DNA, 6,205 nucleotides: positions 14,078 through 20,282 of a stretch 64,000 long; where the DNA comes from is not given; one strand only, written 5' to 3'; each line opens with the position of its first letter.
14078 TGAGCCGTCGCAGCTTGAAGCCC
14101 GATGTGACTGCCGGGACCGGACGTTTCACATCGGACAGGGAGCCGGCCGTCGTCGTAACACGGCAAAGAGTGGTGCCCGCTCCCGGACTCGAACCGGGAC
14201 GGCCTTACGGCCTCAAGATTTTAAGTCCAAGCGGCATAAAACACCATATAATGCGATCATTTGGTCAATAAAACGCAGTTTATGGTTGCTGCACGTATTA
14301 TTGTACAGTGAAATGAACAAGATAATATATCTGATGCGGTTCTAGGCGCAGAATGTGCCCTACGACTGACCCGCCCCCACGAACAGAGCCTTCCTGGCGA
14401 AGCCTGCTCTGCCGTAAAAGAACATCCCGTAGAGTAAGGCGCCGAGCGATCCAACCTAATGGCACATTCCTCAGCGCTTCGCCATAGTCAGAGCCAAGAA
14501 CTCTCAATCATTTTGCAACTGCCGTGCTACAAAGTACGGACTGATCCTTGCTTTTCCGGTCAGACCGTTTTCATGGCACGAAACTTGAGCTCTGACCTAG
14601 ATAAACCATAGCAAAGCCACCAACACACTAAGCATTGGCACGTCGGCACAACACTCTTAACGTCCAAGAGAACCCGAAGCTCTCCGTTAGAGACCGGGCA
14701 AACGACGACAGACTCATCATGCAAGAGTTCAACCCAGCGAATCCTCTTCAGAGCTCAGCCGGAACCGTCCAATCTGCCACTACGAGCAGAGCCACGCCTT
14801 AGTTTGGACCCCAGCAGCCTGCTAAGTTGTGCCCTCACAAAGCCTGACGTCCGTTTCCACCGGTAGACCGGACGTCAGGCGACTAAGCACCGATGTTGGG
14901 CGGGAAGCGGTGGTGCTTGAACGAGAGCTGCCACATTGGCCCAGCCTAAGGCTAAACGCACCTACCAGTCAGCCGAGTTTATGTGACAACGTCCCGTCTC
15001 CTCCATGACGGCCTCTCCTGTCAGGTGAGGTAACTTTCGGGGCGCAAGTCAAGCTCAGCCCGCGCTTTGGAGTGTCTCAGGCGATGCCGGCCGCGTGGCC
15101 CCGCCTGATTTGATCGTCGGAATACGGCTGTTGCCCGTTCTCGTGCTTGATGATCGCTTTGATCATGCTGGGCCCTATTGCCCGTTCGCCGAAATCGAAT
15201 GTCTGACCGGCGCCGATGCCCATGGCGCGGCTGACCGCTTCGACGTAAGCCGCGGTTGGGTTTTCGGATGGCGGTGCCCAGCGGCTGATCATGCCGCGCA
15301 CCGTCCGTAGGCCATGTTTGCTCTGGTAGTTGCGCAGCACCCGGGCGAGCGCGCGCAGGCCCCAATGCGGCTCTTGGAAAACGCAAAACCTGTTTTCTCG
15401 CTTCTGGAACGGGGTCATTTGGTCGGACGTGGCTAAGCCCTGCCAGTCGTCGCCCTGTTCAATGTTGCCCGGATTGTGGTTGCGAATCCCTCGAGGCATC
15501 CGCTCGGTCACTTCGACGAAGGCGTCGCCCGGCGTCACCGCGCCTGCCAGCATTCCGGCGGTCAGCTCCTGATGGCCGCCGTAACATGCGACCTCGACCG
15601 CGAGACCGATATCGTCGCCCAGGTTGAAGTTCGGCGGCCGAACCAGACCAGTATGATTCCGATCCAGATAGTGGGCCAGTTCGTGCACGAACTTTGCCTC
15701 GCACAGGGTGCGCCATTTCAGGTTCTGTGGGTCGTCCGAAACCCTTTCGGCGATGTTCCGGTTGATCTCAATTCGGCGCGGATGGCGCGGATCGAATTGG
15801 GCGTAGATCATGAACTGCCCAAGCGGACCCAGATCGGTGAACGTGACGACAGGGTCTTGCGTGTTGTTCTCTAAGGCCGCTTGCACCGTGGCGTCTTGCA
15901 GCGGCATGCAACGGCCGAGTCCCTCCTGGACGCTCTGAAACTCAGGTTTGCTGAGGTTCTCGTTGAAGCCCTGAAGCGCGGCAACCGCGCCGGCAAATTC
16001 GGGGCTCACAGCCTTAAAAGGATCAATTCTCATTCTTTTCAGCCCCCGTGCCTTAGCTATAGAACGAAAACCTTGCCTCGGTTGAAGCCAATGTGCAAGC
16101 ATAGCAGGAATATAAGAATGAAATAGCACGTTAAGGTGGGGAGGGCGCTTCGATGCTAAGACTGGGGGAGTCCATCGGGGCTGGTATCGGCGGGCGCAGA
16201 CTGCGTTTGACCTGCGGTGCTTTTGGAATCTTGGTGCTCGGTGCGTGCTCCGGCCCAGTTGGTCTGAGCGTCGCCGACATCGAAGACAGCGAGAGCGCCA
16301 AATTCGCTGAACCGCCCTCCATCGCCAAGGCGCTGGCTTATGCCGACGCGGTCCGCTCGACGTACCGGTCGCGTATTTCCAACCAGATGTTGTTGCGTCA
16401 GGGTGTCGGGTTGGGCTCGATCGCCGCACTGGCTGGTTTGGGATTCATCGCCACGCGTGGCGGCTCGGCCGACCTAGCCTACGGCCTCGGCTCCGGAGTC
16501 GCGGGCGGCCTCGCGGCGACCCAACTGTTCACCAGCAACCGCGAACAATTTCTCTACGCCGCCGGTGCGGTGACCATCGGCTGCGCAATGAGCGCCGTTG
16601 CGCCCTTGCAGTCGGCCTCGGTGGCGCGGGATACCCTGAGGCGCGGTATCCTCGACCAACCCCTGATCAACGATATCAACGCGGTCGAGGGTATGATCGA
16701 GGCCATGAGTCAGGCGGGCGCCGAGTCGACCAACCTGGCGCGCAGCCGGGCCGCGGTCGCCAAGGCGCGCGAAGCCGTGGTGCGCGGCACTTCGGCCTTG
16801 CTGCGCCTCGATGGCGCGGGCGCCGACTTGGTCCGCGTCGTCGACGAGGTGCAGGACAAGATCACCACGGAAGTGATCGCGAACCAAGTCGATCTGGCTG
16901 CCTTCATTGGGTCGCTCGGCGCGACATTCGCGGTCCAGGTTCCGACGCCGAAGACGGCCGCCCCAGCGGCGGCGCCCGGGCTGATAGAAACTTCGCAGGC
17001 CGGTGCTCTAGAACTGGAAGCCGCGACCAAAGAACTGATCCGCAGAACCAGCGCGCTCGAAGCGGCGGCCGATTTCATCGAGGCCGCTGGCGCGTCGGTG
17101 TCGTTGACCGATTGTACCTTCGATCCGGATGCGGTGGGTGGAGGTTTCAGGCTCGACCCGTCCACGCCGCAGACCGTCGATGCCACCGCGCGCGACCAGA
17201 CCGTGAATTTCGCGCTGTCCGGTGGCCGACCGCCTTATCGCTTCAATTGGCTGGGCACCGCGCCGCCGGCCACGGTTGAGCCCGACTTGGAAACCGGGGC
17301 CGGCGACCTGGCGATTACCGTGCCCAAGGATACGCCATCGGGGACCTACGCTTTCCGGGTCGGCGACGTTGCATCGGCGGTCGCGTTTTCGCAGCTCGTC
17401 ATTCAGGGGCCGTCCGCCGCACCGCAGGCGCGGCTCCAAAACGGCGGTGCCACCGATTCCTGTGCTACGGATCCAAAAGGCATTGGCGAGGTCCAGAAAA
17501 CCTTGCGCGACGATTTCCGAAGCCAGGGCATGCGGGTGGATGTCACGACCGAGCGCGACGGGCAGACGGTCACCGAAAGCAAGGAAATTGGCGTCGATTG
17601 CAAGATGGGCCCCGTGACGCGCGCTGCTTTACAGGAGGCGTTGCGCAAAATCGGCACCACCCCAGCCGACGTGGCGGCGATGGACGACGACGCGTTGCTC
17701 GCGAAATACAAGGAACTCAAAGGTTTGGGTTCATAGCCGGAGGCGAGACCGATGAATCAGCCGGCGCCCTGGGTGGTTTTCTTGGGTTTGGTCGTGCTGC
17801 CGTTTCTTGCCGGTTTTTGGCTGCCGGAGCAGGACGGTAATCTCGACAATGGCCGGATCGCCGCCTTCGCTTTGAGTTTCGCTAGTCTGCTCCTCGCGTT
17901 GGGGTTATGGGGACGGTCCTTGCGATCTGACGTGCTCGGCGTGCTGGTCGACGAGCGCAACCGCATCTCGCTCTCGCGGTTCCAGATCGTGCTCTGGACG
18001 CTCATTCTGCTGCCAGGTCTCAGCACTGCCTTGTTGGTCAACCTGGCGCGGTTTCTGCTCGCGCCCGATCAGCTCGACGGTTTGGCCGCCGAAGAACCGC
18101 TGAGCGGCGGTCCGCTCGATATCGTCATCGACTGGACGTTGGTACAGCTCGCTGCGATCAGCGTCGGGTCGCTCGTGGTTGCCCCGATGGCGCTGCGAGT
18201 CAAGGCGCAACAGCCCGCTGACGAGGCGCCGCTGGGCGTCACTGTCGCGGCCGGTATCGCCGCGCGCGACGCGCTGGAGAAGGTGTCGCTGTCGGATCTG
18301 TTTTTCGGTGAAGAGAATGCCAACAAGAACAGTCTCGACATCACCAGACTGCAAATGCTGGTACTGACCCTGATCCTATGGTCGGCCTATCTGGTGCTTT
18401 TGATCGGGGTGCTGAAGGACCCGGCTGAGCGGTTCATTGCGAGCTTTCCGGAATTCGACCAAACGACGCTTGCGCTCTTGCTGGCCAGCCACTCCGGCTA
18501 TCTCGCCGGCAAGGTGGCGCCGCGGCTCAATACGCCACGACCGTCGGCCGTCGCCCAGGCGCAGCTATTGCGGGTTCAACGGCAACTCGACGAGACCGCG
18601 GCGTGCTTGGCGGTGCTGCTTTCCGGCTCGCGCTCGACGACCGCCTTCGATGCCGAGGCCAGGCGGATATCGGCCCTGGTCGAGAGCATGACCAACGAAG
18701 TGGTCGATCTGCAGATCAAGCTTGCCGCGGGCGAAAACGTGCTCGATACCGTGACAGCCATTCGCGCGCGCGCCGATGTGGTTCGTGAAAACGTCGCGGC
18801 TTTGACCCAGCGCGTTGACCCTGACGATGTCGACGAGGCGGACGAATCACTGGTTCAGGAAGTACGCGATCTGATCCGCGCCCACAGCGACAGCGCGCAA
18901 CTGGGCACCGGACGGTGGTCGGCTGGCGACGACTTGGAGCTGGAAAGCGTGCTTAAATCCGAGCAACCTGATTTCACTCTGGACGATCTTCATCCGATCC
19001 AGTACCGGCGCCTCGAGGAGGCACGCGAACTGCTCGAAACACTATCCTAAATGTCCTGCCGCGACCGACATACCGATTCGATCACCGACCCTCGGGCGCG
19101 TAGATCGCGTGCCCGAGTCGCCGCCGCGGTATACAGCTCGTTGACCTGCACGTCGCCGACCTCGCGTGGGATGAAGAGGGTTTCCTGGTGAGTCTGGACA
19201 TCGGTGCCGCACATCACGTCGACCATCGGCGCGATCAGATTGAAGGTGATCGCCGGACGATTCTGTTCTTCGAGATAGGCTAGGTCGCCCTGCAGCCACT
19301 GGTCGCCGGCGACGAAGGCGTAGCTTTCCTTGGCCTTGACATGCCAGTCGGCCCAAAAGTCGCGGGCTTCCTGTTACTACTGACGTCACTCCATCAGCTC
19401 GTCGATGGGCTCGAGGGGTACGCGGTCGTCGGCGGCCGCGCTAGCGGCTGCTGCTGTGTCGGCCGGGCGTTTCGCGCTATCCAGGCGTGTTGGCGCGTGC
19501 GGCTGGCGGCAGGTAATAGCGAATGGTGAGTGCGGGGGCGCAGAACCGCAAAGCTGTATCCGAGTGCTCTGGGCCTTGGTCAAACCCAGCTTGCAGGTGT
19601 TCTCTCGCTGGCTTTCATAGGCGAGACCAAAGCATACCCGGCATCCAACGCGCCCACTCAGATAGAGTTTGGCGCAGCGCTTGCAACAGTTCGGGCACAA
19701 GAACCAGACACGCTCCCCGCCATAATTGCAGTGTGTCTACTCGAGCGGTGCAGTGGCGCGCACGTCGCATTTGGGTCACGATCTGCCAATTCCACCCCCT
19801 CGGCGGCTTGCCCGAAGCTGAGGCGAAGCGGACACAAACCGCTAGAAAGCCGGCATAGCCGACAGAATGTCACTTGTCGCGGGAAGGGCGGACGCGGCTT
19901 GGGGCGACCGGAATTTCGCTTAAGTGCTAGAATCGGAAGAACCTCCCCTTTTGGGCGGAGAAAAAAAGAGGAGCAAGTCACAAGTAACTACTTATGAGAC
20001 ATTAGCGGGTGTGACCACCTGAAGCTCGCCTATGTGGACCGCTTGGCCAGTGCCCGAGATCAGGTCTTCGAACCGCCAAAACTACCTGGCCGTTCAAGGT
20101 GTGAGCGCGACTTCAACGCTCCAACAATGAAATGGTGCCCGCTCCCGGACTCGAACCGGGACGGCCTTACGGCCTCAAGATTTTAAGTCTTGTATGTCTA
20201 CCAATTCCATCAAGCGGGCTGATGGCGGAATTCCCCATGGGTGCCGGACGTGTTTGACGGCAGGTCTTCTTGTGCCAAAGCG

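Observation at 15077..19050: Divergent three-gene envelope module of unknown function inside the tRNA-Leu island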

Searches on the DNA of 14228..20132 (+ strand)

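Call 90: search_dna_similar(query=window:14228-20132:+, collection=plasmids, mode=near, max_rows=10)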
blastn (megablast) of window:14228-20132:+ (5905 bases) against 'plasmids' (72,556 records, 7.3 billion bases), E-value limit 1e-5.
No match.
